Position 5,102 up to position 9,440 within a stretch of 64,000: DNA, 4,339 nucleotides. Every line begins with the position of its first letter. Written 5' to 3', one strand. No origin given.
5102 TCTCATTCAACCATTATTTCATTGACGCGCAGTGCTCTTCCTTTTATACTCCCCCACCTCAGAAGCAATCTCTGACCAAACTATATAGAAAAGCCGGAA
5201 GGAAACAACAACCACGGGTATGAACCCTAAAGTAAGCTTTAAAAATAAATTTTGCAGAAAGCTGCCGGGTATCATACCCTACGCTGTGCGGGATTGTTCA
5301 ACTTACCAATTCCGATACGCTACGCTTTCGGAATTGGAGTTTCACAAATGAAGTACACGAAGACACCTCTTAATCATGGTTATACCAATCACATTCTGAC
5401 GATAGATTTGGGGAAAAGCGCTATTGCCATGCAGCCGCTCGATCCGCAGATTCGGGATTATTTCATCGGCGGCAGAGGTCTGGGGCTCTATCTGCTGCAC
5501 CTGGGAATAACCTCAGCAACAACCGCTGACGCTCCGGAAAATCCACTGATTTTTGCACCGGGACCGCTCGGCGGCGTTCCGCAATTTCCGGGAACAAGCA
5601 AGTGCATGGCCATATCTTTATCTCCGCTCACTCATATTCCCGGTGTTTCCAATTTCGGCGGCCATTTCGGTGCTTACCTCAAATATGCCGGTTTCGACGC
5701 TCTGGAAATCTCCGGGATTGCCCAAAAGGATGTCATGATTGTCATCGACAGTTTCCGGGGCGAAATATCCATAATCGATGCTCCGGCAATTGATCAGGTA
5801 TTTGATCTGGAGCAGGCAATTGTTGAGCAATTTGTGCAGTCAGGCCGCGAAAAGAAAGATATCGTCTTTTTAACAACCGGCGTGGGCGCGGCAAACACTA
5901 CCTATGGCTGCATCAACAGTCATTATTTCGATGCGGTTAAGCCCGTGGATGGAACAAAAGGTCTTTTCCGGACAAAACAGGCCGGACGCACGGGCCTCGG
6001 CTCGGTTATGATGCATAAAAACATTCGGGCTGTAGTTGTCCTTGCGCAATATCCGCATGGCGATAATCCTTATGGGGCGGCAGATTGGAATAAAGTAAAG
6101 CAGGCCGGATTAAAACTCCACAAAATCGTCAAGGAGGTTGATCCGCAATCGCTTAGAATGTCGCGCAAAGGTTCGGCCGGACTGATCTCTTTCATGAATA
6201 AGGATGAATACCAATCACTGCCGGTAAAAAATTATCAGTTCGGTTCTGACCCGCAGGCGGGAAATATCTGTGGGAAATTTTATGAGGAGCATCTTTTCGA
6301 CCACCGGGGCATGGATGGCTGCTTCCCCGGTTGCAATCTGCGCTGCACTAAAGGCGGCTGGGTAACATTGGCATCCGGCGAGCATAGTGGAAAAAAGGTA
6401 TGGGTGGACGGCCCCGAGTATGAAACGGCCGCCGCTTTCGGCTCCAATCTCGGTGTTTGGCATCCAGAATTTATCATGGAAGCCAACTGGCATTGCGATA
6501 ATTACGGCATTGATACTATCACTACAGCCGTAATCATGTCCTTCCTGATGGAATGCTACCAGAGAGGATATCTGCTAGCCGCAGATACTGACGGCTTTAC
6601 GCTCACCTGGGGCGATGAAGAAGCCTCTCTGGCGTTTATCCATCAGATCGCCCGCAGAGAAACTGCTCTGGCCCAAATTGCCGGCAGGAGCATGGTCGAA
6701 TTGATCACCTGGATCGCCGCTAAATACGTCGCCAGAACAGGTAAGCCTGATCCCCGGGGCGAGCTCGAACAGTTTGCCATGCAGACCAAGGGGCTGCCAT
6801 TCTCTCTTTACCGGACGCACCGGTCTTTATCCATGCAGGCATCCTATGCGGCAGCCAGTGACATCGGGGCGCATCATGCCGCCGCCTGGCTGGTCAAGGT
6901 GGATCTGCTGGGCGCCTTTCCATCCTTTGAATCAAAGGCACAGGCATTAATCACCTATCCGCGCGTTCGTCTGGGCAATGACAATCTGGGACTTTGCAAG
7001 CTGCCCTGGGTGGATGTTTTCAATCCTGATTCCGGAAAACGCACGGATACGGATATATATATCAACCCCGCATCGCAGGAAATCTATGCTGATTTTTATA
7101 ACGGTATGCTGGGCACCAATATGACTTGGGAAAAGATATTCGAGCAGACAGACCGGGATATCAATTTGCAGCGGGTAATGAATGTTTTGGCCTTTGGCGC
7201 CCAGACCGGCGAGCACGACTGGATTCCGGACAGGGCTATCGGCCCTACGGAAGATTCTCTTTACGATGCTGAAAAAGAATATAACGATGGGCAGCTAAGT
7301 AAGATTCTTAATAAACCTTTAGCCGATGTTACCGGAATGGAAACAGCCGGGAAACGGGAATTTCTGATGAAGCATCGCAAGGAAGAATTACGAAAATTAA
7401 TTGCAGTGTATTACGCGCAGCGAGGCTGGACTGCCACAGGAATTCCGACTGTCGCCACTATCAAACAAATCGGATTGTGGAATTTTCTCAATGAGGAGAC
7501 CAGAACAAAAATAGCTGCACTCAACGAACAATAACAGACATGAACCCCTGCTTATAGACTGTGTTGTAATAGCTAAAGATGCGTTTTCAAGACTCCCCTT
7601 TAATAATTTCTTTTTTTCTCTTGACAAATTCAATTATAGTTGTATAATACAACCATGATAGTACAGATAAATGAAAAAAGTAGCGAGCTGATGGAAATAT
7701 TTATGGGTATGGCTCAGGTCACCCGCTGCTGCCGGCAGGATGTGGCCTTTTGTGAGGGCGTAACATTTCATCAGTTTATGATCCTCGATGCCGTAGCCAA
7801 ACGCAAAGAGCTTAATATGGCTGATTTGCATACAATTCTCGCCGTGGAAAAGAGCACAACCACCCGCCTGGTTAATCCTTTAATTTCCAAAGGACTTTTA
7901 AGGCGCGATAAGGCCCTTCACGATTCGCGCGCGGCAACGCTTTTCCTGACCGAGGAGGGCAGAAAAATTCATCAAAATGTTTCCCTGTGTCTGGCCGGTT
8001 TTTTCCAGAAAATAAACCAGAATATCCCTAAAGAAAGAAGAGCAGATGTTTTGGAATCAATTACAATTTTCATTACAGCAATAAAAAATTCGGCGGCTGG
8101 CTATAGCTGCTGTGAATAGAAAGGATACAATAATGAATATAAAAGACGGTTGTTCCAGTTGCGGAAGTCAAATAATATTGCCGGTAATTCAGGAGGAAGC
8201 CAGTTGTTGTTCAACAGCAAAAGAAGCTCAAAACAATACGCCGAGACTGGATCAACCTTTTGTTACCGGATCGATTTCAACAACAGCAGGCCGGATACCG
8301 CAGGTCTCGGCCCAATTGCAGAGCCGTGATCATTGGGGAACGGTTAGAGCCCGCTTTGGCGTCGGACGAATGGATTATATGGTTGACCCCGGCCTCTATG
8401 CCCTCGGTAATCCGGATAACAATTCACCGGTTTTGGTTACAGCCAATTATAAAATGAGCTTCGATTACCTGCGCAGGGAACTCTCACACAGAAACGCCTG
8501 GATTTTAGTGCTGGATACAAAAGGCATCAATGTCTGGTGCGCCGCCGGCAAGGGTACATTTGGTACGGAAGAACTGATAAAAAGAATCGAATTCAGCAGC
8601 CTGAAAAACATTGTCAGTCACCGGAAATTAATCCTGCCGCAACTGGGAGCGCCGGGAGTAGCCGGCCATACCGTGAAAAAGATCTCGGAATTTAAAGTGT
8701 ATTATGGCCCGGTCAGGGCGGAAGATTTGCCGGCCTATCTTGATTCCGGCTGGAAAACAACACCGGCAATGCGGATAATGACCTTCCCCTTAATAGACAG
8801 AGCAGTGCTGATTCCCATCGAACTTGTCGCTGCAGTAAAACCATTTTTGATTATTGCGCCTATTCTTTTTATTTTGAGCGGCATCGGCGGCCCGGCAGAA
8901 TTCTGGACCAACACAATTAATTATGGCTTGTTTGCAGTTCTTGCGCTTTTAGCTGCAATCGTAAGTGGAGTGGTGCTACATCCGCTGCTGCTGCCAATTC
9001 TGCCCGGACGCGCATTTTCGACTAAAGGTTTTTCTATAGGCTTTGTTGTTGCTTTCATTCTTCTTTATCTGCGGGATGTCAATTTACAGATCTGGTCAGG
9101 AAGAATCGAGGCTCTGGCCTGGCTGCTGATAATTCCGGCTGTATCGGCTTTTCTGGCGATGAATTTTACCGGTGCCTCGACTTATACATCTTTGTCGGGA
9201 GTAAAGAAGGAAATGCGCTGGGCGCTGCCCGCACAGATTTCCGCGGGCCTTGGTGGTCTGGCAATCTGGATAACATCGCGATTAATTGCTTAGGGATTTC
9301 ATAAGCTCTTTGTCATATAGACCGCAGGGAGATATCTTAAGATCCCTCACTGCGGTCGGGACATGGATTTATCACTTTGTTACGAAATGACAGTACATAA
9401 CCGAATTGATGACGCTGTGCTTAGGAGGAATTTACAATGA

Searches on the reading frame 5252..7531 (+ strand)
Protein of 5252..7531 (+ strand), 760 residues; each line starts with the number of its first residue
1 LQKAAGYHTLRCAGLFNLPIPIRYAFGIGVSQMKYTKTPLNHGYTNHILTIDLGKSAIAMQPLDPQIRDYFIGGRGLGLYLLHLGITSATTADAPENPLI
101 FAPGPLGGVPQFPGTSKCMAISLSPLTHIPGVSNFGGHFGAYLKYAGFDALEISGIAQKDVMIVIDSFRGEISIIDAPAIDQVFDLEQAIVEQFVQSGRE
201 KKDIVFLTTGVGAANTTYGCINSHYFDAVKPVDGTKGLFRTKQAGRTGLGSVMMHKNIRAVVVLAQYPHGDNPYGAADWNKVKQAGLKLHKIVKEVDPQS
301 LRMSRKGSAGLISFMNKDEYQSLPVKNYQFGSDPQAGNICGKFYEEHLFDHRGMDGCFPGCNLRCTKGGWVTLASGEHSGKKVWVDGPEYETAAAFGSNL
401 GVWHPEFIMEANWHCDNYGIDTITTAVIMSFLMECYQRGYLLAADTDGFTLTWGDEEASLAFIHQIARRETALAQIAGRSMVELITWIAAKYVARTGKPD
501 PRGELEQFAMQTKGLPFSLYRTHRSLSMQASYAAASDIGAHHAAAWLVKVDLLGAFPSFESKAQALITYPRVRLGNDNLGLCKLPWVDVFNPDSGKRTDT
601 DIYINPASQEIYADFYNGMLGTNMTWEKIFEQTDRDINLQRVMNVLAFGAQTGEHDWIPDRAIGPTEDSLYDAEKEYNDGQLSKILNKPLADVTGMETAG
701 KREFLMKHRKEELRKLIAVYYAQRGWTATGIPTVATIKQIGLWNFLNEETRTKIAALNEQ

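Call 34: search_protein_families(library=padloc, proteins=[window:5252-7531:+], max_evalue=0.001)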
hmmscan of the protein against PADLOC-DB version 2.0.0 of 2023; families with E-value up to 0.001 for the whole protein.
window:5252-7531:+ (760 aa): 0 families

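Call 35: search_protein_families(library=pfam, proteins=[window:5252-7531:+], max_evalue=0.001)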
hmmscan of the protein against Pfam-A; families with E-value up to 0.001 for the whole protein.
window:5252-7531:+ (760 aa): 2 families
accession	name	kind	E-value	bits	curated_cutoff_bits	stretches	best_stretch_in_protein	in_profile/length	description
PF01314.23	AFOR_C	-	2.3e-78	264.5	27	1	288-742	5-385/385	Aldehyde ferredoxin oxidoreductase, domains 2 & 3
PF02730.20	AFOR_N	-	2e-43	148.9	29.8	1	47-263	2-196/199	Aldehyde ferredoxin oxidoreductase, N-terminal domain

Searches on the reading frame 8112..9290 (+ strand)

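Call 34: search_protein_families(library=padloc, proteins=[window:8112-9290:+], max_evalue=0.001)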
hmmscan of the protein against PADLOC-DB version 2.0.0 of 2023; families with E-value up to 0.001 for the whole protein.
window:8112-9290:+ (393 aa): 0 families

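Call 35: search_protein_families(library=pfam, proteins=[window:8112-9290:+], max_evalue=0.001)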
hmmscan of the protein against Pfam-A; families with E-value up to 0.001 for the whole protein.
window:8112-9290:+ (393 aa): 1 family
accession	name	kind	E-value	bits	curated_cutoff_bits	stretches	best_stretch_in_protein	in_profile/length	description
PF03599.22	CdhD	-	1e-12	47.9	24.8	1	90-180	267-359/387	CO dehydrogenase/acetyl-CoA synthase delta subunit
